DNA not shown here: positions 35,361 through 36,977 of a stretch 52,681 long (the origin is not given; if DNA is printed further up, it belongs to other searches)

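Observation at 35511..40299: Compact NfrA/NfrB/WecB-like synthase-dependent exopolysaccharide module in a non-proteobacterial context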

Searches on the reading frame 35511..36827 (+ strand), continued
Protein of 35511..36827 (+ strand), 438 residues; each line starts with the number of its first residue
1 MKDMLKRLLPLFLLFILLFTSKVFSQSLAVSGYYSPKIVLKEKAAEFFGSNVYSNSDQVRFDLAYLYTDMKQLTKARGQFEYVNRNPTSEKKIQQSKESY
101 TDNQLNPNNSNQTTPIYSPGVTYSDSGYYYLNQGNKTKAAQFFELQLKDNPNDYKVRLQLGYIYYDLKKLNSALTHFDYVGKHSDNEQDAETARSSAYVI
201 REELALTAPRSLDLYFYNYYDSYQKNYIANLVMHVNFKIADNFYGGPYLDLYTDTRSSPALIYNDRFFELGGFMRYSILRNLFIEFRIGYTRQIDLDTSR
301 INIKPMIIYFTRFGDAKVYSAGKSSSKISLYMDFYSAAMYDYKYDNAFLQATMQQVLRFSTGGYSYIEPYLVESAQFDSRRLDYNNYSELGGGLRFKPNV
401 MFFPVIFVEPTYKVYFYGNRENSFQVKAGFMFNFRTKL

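Call 32: fold_search(model_id=the predicted structure, library=pdb)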
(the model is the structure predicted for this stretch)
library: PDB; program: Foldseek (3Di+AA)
matches with E <= 10: 1454; with E <= 0.001: 84
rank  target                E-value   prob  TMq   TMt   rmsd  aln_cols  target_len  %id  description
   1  3qq2_C                1.2e-05  1.00  0.28  0.42   8.8       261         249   11  Crystal Structure of the Beta Domain of the Bordetella Autotransporter Brka (released 2011-04-13)
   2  3qq2_B                2.6e-05  1.00  0.29  0.44   8.6       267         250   12  Crystal Structure of the Beta Domain of the Bordetella Autotransporter Brka (released 2011-04-13)
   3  2wjq                  3.8e-05  1.00  0.25  0.40   8.7       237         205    9  NanC porin structure in hexagonal crystal form. (released 2009-10-13)
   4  9b8a                  4.8e-05  1.00  0.39  0.33  15.2       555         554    8  Cryo-EM structure of E. coli cellulose synthase subunit C (released 2025-02-19)
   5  2wjr                  5.6e-05  1.00  0.24  0.39   8.8       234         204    8  NanC porin structure in rhombohedral crystal form. (released 2009-10-13)
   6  8xua_A                1.0e-04  1.00  0.27  0.48   7.6       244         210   10  Oligogalacturonate-specific porin from Vibrio harveyi (VhGalP) (released 2024-12-25)
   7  8dtg_A                1.1e-04  1.00  0.17  0.10  14.6       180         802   15  Cryo-EM structure of Arabidopsis SPY alternative conformation 1 (released 2023-03-08)
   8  4e1t                  1.1e-04  1.00  0.25  0.40  18.6       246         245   10  X-ray crystal structure of the transmembrane beta-domain from invasin from Yersinia pseudotuberculosis (released 2012-06-13)
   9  3kvn_X                1.1e-04  1.00  0.27  0.20  12.5       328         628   10  Crystal structure of the full-length autotransporter EstA from Pseudomonas aeruginosa (released 2010-01-26)
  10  5vif_A                1.2e-04  1.00  0.17  0.11  12.8       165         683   14  Electrophilic probes for deciphering substrate recognition by O-GlcNAc transferase (released 2017-10-18)
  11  3u4t_A                1.5e-04  1.00  0.18  0.29  15.3       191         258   19  Crystal Structure of the C-terminal part of the TPR repeat-containing protein Q11TI6_CYTH3 from Cytophaga hutchinsonii (released 2011-10-19)
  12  4gyy_A                1.6e-04  1.00  0.16  0.11  12.6       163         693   14  Crystal structure of human O-GlcNAc Transferase with UDP-5SGlcNAc and a peptide substrate (released 2012-10-31)
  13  7pge                  1.8e-04  1.00  0.31  0.58   5.6       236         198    9  copper transporter PcoB (released 2022-07-06)
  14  2y0l                  1.8e-04  1.00  0.22  0.24  12.2       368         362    9  Crystal Structure of Pseudomonas Aeruginosa OpdO (released 2011-12-21)
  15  3kvn_A                1.9e-04  1.00  0.27  0.21  11.5       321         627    9  Crystal structure of the full-length autotransporter EstA from Pseudomonas aeruginosa (released 2010-01-26)
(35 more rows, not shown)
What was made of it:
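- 35511..36827 (+): Outer-membrane protein: Sec signal peptide, two about 90-aa TPR modules (aa ~40-207), and a predicted 12-strand beta-barrel (aa 210-437). Proposed exit pore for the polymer. Foldseek matches the barrel to 12-strand barrels (BrkA, NanC, VhGalP, invasin, EstA) and the full length to BcsC and PelB (call 32).
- Closest known: Other synthase-dependent exopolysaccharide systems: PgaCD/PgaA. Same: BcsC (9b8a) and PelB (9h80_M) appear among the full-length fold matches (call 32).
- Foldseek hits include BcsC and PelB over the full length (call 32). TPR plus a C-terminal barrel is the defining architecture of synthase-dependent porins, and BcsC and PelB appear among the full-length fold hits (call 32).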

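Call 69: search_protein_families(library=pfam, proteins=[L004:9647-11050:+, L004:11096-12928:+, L002:11011-12480:+], max_evalue=0.01)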
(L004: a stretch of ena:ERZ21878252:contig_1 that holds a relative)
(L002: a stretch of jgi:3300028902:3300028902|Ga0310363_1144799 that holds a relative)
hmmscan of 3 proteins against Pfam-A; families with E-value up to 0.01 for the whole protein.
L004:9647-11050:+ (467 aa): 3 families
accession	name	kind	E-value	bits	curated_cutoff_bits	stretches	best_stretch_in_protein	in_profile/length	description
PF13641.12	Glyco_tranf_2_3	-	2.3e-22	80.6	27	1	55-240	2-178/230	Glycosyltransferase like family 2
PF13632.12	Glyco_trans_2_3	-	2e-09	38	27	1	148-270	1-100/198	Glycosyl transferase family group 2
PF05036.18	SPOR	-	0.0012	19.5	21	1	408-462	16-65/76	SPOR domain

L004:11096-12928:+ (610 aa): 3 families
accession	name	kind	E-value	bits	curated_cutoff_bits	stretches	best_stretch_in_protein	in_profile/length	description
PF13632.12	Glyco_trans_2_3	-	5e-11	43.2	27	1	405-523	85-193/198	Glycosyl transferase family group 2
PF05598.16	DUF772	-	2.6e-09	37.4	23.1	1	64-132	6-73/74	Transposase domain (DUF772)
PF13641.12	Glyco_tranf_2_3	-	1e-05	26.1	27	1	404-471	171-230/230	Glycosyltransferase like family 2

L002:11011-12480:+ (489 aa): 1 family
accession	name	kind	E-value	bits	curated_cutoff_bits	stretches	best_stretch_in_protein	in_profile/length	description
PF18962.6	Por_Secre_tail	-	0.0081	16.9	27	1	404-475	2-69/75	Secretion system C-terminal sorting domain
